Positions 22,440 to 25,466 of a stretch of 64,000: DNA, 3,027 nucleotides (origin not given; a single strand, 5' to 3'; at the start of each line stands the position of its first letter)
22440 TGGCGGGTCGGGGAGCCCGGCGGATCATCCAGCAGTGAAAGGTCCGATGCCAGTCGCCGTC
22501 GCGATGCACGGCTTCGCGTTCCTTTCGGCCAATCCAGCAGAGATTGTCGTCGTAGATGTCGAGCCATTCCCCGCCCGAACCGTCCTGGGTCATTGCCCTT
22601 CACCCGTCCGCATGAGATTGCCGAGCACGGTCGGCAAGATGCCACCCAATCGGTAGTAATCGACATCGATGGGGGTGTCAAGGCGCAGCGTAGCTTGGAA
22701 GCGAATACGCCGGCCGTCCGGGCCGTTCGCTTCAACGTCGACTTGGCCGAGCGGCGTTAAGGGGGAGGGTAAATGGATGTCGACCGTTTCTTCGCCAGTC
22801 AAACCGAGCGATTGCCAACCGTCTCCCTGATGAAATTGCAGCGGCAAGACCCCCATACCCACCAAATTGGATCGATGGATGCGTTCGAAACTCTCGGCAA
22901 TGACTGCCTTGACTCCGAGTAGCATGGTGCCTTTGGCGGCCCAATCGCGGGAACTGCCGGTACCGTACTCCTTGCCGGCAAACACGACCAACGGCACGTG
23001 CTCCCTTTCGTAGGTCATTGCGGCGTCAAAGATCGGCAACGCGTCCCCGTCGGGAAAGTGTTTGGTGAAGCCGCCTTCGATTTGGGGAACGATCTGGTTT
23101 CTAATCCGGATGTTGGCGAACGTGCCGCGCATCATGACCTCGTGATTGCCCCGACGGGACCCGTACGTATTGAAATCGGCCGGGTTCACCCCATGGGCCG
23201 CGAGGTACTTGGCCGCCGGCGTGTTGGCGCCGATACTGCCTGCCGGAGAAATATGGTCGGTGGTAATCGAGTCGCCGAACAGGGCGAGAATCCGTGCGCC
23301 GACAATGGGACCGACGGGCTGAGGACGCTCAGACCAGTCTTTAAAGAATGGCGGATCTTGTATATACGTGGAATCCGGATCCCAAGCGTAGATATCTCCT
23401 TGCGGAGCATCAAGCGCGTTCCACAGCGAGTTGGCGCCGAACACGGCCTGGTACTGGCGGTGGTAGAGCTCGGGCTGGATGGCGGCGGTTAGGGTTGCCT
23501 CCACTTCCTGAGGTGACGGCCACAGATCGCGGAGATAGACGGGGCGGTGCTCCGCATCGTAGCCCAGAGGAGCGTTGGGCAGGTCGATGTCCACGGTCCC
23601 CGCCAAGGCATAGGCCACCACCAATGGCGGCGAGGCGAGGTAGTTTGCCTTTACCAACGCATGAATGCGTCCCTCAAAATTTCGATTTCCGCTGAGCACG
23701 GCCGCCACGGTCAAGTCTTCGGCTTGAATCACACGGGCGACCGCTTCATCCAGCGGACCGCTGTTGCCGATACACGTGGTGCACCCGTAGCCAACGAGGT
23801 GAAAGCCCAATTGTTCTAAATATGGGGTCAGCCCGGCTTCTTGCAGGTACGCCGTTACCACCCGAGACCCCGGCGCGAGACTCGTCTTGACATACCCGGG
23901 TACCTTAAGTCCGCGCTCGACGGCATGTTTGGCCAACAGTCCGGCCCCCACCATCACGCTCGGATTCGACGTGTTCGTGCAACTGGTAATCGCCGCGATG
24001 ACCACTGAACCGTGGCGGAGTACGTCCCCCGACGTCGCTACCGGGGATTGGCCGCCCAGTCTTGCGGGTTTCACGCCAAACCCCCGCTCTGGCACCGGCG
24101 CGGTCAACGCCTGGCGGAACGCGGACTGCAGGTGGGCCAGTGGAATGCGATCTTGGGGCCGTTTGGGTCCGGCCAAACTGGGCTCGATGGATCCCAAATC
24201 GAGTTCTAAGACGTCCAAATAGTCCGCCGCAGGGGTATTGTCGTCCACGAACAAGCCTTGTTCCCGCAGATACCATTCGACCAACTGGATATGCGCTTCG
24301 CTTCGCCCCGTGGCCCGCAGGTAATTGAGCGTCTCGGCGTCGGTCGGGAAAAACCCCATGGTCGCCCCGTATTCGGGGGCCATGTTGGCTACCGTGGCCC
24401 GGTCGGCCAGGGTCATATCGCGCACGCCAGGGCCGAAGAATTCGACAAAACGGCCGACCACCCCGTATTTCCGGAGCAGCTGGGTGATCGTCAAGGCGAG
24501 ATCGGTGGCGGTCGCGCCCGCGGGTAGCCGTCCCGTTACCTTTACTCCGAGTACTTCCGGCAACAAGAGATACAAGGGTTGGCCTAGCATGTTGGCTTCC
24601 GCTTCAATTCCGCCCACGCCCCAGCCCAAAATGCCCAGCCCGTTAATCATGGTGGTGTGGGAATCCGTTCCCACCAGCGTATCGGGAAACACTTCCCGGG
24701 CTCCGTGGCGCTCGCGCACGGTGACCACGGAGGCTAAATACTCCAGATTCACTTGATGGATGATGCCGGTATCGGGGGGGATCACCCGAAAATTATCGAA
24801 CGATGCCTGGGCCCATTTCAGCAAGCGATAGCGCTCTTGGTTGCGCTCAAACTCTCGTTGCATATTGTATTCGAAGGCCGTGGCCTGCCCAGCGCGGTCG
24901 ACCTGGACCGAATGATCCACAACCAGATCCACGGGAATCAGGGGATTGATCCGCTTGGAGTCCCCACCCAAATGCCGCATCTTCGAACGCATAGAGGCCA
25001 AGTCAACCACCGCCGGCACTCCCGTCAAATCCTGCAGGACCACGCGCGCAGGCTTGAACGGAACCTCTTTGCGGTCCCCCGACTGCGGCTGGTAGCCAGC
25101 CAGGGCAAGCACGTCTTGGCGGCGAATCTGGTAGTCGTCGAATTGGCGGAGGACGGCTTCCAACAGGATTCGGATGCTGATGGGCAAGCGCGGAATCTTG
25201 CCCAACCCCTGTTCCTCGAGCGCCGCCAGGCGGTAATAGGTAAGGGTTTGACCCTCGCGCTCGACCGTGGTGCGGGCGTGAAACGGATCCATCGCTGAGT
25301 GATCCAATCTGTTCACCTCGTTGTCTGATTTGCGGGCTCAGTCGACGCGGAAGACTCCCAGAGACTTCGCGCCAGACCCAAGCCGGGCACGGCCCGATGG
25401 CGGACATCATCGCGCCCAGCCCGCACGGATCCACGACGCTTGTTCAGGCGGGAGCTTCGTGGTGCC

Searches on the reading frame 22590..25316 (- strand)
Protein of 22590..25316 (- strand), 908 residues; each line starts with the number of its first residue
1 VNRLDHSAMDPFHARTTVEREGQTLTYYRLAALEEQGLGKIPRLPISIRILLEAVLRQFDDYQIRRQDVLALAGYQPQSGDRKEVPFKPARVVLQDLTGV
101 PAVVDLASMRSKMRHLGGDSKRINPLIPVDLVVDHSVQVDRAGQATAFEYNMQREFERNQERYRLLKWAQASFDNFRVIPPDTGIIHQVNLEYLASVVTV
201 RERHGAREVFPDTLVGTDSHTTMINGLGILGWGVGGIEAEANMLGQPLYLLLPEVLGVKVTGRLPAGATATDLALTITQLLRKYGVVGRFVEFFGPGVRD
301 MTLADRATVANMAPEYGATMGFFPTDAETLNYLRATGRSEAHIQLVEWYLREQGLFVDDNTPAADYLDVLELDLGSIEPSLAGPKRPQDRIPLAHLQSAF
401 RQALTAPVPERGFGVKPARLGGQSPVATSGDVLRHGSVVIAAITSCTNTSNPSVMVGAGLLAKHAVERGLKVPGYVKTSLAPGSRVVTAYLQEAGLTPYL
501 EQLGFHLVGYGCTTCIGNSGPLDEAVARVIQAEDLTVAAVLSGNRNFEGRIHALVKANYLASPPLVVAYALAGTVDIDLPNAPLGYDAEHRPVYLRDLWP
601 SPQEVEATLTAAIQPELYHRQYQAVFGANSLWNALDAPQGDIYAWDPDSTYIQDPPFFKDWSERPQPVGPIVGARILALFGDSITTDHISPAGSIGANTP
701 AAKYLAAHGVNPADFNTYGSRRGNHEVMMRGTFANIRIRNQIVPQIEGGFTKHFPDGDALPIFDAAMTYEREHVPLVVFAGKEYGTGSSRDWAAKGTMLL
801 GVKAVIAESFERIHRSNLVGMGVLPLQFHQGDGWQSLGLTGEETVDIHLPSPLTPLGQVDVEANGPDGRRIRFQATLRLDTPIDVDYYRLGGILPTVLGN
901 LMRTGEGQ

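Call 60: search_protein_families(library=pfam, proteins=[window:22590-25316:-], max_evalue=0.00001)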
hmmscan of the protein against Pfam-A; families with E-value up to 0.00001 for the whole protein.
window:22590-25316:- (908 aa): 2 families
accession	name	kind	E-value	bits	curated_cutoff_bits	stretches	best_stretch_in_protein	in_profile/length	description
PF00330.25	Aconitase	-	4e-162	540.8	28.7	1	82-573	13-463/463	Aconitase family (aconitate hydratase)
PF00694.25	Aconitase_C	-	2.8e-43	147.8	22.8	1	702-830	2-130/131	Aconitase C-terminal domain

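Call 61: find_homologous_proteins(query=window:22590-25316:-, max_evalue=1e-100)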
Query window:22590-25316:- (908 aa): 8000 proteins with E <= 1e-100 among 8000 candidates; the best 120 are listed.
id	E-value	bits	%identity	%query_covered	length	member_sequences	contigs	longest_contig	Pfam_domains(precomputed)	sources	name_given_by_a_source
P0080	0.0e+0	2057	100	99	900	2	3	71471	PF00694.26,PF00330.26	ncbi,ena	-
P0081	0.0e+0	1764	86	99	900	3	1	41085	PF00694.26,PF00330.26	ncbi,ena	-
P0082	0.0e+0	1551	75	99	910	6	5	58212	PF00694.26,PF00330.26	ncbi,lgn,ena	-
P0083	0.0e+0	1538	74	98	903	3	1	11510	PF00694.26,PF00330.26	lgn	-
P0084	0.0e+0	1509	74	98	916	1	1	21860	PF00694.26,PF00330.26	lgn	-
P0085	0.0e+0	1399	68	99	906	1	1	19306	PF00694.26,PF00330.26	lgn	-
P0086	0.0e+0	1399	68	98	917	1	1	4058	PF00694.26,PF00330.26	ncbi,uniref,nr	ncbi:aconitate hydratase AcnA [Sulfobacillus harzensis]|uniref:Aconitate hydratase n=1 Tax=Sulfobaci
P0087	0.0e+0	1394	68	99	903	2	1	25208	PF00694.26,PF00330.26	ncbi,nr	ncbi:MAG: aconitate hydratase AcnA [Firmicutes bacterium]|nr:aconitate hydratase AcnA [Alicyclobacil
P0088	0.0e+0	1385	68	99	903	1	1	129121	PF00694.26,PF00330.26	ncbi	-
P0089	0.0e+0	1385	68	99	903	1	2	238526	PF00694.26,PF00330.26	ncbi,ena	-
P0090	0.0e+0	1385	68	99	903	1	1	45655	PF00694.26,PF00330.26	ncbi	-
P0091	0.0e+0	1384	67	99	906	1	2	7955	PF00694.26,PF00330.26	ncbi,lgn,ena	-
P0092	0.0e+0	1383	68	99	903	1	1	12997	PF00694.26,PF00330.26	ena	-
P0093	0.0e+0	1380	68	98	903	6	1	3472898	PF00694.26,PF00330.26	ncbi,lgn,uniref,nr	ncbi:aconitate hydratase 1 [Sulfobacillus acidophilus DSM 10332]|uniref:Aconitate hydratase n=1 Tax=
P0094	0.0e+0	1377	67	98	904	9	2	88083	PF00694.26,PF00330.26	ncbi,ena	-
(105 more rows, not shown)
